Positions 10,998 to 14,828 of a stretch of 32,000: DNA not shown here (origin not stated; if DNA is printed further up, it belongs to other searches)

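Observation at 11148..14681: Complete Ser/Thr kinase hard-wired to a tubulin/FtsZ-like GTPase module in one 1177-aa protein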

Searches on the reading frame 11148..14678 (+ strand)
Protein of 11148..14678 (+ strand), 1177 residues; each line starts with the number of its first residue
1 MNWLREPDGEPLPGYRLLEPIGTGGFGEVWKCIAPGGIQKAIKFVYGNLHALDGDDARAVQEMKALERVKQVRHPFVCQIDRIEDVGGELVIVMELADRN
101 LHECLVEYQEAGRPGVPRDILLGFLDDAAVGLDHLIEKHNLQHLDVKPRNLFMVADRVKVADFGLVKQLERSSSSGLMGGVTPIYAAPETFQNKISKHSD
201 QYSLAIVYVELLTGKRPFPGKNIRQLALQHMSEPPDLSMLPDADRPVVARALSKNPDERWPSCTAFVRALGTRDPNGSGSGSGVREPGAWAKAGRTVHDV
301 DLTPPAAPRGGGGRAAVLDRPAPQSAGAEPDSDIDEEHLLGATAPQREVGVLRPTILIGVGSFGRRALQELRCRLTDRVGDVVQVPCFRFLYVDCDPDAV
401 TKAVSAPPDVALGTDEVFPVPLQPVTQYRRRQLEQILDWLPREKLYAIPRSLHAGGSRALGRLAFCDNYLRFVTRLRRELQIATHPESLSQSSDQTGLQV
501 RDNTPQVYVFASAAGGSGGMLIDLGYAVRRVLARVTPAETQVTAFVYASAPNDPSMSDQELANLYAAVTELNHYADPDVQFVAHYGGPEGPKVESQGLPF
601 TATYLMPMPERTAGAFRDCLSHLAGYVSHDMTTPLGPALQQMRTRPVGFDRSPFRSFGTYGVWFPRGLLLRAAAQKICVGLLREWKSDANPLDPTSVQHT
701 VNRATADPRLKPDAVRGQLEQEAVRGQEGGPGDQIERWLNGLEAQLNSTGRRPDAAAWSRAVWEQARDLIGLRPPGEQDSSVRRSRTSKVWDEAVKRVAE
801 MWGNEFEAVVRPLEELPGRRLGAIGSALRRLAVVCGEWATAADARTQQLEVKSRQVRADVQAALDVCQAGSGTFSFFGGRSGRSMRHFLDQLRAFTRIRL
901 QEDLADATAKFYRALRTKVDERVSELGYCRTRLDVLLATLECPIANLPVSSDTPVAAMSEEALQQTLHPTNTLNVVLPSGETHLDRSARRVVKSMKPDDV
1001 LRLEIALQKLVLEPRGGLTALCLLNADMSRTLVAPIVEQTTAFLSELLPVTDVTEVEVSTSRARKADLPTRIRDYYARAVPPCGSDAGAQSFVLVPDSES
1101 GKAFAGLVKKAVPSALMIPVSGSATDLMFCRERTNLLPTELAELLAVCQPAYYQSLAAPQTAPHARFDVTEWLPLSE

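Call 4: search_protein_families(library=pfam, proteins=[window:11148-14678:+], max_evalue=1)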
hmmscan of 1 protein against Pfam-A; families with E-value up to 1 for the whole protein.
window:11148-14678:+ (1177 aa): 4 families
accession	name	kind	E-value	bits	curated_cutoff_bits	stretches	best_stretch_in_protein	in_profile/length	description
PF13809.12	Tubulin_2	-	7.2e-33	114.7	27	1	356-679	1-352/356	Tubulin like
PF00069.31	Pkinase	-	4.5e-31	108.7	31.7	1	15-260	1-252/263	Protein kinase domain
PF07714.23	PK_Tyr_Ser-Thr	-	3.1e-21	76.3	23.1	1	17-228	3-215/258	Protein tyrosine and serine/threonine kinase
PF05140.19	ResB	-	0.18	11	24.6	1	492-553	416-477/486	ResB-like family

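Call 5: search_protein_families(library=ncbifam, proteins=[window:11148-14678:+], max_evalue=1)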
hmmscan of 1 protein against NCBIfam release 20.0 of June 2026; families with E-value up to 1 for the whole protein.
window:11148-14678:+ (1177 aa): 9 families
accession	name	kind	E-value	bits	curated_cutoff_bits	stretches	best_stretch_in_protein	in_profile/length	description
NF033483.0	PknB_PASTA_kin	equivalog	6.9e-24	84.8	450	1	15-271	9-266/563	Stk1 family PASTA domain-containing Ser/Thr kinase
NF052427.1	StpK7MSMEG_1200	equivalog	1.7e-22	79.6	900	1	9-269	3-264/601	serine/threonine protein kinase StpK7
NF047741.1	antiphage_MADS6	equivalog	1.2e-19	70.4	460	2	121-272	301-459/612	methylation-associated defense system protein kinase MAD6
NF053615.1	SerThrKinAfsKStmc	equivalog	7.8e-11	41.3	1300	1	138-263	130-257/809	protein serine/threonine kinase AfsK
TIGR03903.1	TOMM_kin_cyc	equivalog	7e-07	27.5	705.75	1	136-266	93-240/1267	TOMM system kinase/cyclase fusion protein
NF009651.0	PRK13184.1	equivalog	0.00028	19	839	1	182-269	194-286/932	serine/threonine-protein kinase PknD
TIGR03724.2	arch_bud32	equivalog_domain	0.12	11.9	125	1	57-172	38-137/193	KEOPS complex kinase/ATPase Bud32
TIGR01352.1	tonB_Cterm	subfamily_domain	0.15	12.4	27.1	0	974-997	32-55/76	TonB family protein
TIGR04268.1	FxSxx-COOH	equivalog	0.76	10.1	28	1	524-545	19-40/44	FxSxx-COOH cyclophane-containing RiPP peptide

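Call 7: search_protein_families(library=padloc, proteins=[window:11148-14678:+], max_evalue=1)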
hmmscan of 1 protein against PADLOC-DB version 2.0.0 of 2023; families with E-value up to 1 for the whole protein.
window:11148-14678:+ (1177 aa): 25 families
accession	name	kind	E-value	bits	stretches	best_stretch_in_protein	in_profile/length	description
PDLC04138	mad6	-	2.5e-41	140.3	1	14-264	52-304/659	mads_6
PDLC04053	PD-T4-6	-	2e-37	127.3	1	13-270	9-268/311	-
PDLC04042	PD-T4-6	-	4.8e-31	106.5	1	14-271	10-270/292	-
PDLC04054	PD-T4-6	-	5.9e-29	99.6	1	10-308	7-309/347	-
PDLC04043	PD-T4-6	-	6.4e-28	96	1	15-270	17-274/452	-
PDLC04039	PD-T4-6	-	1e-27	95.3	1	12-270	13-272/458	-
PDLC04047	PD-T4-6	-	2.7e-27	93.7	1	15-272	12-271/327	-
PDLC04041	PD-T4-6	-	4e-26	90.2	1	14-288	29-304/443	-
PDLC04061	PD-T4-6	-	5.9e-25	86.7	1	15-274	18-284/510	-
PDLC01088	C3a189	-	8.9e-24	82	1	21-271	5-259/840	kinase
PDLC04057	PD-T4-6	-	6.3e-23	79.5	1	15-270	10-267/443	-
PDLC04048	PD-T4-6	-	1.2e-18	65.7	1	15-269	12-268/354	-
PDLC04060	PD-T4-6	-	2.9e-18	64.1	1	15-270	10-266/486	-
PDLC04050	PD-T4-6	-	4.9e-18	63.3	1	12-266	62-319/480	-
PDLC03920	MkoA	-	2.1e-16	57.4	1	15-270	10-274/1112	-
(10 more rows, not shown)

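Call 44: search_protein_families(library=pfam, alignment_id=A4, max_evalue=0.001)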
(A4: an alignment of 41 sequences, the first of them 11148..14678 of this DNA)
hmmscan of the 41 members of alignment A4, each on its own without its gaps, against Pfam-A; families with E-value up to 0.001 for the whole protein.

A. member 1, window:11148-14678:+ (1177 aa): 3 families
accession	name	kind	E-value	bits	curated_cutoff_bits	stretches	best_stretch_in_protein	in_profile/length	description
PF13809.12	Tubulin_2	-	7.2e-33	114.7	27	1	356-679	1-352/356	Tubulin like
PF00069.31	Pkinase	-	4.5e-31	108.7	31.7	1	15-260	1-252/263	Protein kinase domain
PF07714.23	PK_Tyr_Ser-Thr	-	3.1e-21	76.3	23.1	1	17-228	3-215/258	Protein tyrosine and serine/threonine kinase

B. families by the number of members that match (of 41 scanned): 5 families
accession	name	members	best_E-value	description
PF13809.12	Tubulin_2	41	3.8e-48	Tubulin like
PF00069.31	Pkinase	41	1.2e-34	Protein kinase domain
PF07714.23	PK_Tyr_Ser-Thr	41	1.8e-26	Protein tyrosine and serine/threonine kinase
PF00091.31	Tubulin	4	1.2e-05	Tubulin/FtsZ family, GTPase domain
PF01163.29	RIO1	1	1.8e-05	RIO domain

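Call 52: find_related_loci(query=A4, collection=genome_contigs, flank=8000)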
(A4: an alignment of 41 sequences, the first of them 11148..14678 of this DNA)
Query A4 (1177 aa) in genome_contigs; peptide patterns used: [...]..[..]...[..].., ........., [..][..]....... (x = any residue, [..] = any of these).
600 stretches matched a pattern (row limit reached: there are more); 541 encode a relative of the query (tblastn E <= 1e-3); the best 80 are kept; 80 distinct loci.
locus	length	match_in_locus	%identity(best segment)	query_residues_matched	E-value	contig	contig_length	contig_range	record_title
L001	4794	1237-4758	79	1-1177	0e+0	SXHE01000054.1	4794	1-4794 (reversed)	MAG: Planctomycetia bacterium isolate F1-120-MAGs012 F1-120__c61064, whole genome shotgun sequence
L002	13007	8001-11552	69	1-1177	0e+0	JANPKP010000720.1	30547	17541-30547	MAG: Gemmataceae bacterium isolate VAR_61_metabat_220 VAR_61_k141_2292775, whole genome shotgun sequence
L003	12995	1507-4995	52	1-1177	0e+0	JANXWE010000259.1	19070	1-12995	MAG: Fimbriiglobus sp. isolate GL140_1_metabat_325 GL140_1_k141_2244745, whole genome shotgun sequence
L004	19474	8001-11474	51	1-1177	0e+0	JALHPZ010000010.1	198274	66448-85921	MAG: Gemmataceae bacterium isolate bin.39_sub c_000000000423, whole genome shotgun sequence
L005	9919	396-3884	51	1-1177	0e+0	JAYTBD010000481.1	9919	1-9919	MAG: Fimbriiglobus sp. isolate GFS_14120 GFS_14120_480, whole genome shotgun sequence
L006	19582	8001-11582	52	1-1177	0e+0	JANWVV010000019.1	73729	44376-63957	MAG: Gemmataceae bacterium isolate SKYG125 NODE_19_length_73729_cov_39.919799, whole genome shotgun sequence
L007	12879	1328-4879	50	1-1177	0e+0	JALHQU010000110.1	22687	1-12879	MAG: Fimbriiglobus sp. isolate maxbin.043 c_000000009515, whole genome shotgun sequence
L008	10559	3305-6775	49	1-1175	0e+0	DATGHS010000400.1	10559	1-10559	MAG TPA_asm: Gemmataceae bacterium isolate SMAG_U9787 k141_933625, whole genome shotgun sequence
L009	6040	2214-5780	46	1-1175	0e+0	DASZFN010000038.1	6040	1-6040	MAG TPA_asm: Gemmataceae bacterium isolate SMAG_U6523 k141_1212180, whole genome shotgun sequence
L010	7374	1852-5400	47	1-1175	0e+0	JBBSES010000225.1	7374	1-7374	MAG: Gemmatales bacterium isolate LS1_sbin.56 LS1_sbin.56_K_1204140_L_7374_cov_10.0000, whole genome shotgun sequence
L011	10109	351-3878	47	5-1176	0e+0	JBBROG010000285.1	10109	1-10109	MAG: Gemmatales bacterium isolate La1_metabat2.252 LA1C_B2.252_k141_3755042L_10109_cov_14.9927, whole genome shotgun seq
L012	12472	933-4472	46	1-1175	0e+0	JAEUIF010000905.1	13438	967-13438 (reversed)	MAG: Planctomycetia bacterium isolate new MAG-36 k141_2842204, whole genome shotgun sequence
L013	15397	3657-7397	45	1-1175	0e+0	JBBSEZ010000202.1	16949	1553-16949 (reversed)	MAG: Gemmatales bacterium isolate LS1_sbin.68 LS1_sbin.68_K_810579_L_16949_cov_13.0000, whole genome shotgun sequence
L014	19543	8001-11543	69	1-1176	0e+0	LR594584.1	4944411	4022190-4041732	Gemmataceae bacterium isolate CJuql4 genome assembly, scaffold: Scf2, whole genome shotgun sequence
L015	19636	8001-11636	44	1-1175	0e+0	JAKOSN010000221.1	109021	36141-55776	MAG: Planctomycetota bacterium isolate all_metabat.105_sub k201_1115573, whole genome shotgun sequence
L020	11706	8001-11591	32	6-1169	1e-154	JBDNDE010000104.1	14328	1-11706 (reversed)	MAG: Gemmataceae bacterium isolate RM_bin2_OCT21 C104, whole genome shotgun sequence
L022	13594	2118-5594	32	11-1169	5e-152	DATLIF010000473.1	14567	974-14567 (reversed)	MAG TPA_asm: Fimbriiglobus sp. isolate SMAG_U13660 k141_3333428, whole genome shotgun sequence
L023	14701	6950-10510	32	10-1174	1e-148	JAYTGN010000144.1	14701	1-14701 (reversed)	MAG: Gemmataceae bacterium isolate GFS_2344 GFS_2344_143, whole genome shotgun sequence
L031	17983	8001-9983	38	10-685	6e-119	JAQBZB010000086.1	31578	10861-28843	MAG: Planctomycetota bacterium isolate casp150-mb.46 NODE_3797_length_31578_cov_0.141491, whole genome shotgun sequence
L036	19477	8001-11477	31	7-1175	1e-139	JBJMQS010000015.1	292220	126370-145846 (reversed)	MAG: Gemmataceae bacterium isolate H3_16_all_fractions_metab_130_58_0 k255_2418211, whole genome shotgun sequence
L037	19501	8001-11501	30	6-1173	2e-146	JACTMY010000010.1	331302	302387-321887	MAG: Planctomycetota bacterium isolate BJ17 scaffold_6, whole genome shotgun sequence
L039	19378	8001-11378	30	10-1169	3e-113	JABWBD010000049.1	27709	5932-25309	MAG: Pirellulales bacterium isolate MAG_21 scaffold_1570, whole genome shotgun sequence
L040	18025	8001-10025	37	10-693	1e-110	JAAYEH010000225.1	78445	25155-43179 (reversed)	MAG: Rhodopirellula sp. isolate AS06rmzACSIP_8 267052_AS06, whole genome shotgun sequence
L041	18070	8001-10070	37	10-708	3e-111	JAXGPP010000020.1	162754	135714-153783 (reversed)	MAG: Thermoguttaceae bacterium isolate AnMBR.bin305 bin305_20, whole genome shotgun sequence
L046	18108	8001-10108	37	8-709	4e-108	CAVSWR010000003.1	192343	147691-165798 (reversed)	MAG: uncultured Planctomycetia bacterium isolate MFD05684.bin.2.95 genome assembly, contig: contig_111824, whole genome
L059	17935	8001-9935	36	12-647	1e-95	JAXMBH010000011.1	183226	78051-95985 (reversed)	MAG: Pirellulales bacterium isolate STL-PLA31 C1.195.fa-11, whole genome shotgun sequence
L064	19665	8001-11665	43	6-1177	3e-139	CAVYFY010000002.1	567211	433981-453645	MAG: uncultured Planctomycetota bacterium isolate MFD04463.bin.2.12 genome assembly, contig: contig_15941, whole genome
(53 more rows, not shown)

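Call 57: search_protein_families(library=pfam, alignment_id=A5, max_evalue=0.001)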
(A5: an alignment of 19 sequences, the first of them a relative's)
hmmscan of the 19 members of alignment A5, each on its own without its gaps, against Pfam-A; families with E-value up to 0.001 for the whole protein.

A. member 1, L031:6501-7925:+ (475 aa): 1 family
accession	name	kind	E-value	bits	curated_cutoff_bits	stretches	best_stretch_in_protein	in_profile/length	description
PF07728.20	AAA_5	-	0.00043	20.7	22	0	207-234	2-30/139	AAA domain (dynein-related subfamily)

B. families by the number of members that match (of 19 scanned): 6 families
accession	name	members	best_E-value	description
PF00498.31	FHA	7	6.1e-20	FHA domain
PF16697.10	Yop-YscD_cpl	7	4.4e-11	Inner membrane component of T3SS, cytoplasmic domain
PF00563.25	EAL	6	1.1e-30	EAL domain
PF13191.12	AAA_16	1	0.00016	AAA ATPase domain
PF07728.20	AAA_5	1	0.00043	AAA domain (dynein-related subfamily)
PF20030.5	bpMoxR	1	0.0006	MoxR domain in the MoxR-vWA-beta-propeller ternary systems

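Call 59: search_solved_structures(query=A6, max_evalue=1)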
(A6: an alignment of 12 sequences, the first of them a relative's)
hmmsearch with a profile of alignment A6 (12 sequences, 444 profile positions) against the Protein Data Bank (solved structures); distinct sequences matched with E-value up to 1: 251 (the best 60 are shown).
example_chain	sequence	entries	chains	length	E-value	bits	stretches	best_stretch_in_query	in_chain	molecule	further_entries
6p12_B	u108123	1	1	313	3.6e-06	29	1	137-204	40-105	Drosophila melanogaster Spastin AAA domain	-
3b9p_A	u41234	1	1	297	4.6e-06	28.7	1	137-198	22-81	CG5977-PA, isoform A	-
6p11_B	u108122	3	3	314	5.3e-06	28.5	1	137-198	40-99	Drosophila melanogaster Spastin AAA domain | Spastin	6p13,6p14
6nyv_B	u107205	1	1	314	5.3e-06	28.5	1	137-198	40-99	Spastin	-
5vc7_A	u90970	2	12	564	9.4e-06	27.7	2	158-197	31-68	VCP-like ATPase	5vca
5g4g_A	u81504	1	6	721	1.9e-05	26.7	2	158-197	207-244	VCP-LIKE ATPASE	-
5g4f_A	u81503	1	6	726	1.9e-05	26.6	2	158-197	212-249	VCP-LIKE ATPASE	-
6p07_A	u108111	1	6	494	2e-05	26.6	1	137-198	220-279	Spastin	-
6chs_H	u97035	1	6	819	2.3e-05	26.4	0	160-197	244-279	Putative cell division control protein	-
5w0t_A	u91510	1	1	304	2.9e-05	26.1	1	166-199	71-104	Protein MSP1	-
9kmd_A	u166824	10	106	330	3.6e-05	25.7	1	166-199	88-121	Outer mitochondrial transmembrane helix translocase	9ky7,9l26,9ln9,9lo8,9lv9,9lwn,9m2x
8vxt_A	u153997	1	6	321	4.2e-05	25.5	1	328-385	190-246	Outer mitochondrial transmembrane helix translocase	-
9l3m_A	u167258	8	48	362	4.7e-05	25.3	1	166-199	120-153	Outer mitochondrial transmembrane helix translocase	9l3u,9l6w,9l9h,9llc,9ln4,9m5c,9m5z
7upr_C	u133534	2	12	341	5.1e-05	25.2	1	328-385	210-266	Outer mitochondrial transmembrane helix translocase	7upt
7swl_A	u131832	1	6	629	6.3e-05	24.9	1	145-193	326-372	Rix7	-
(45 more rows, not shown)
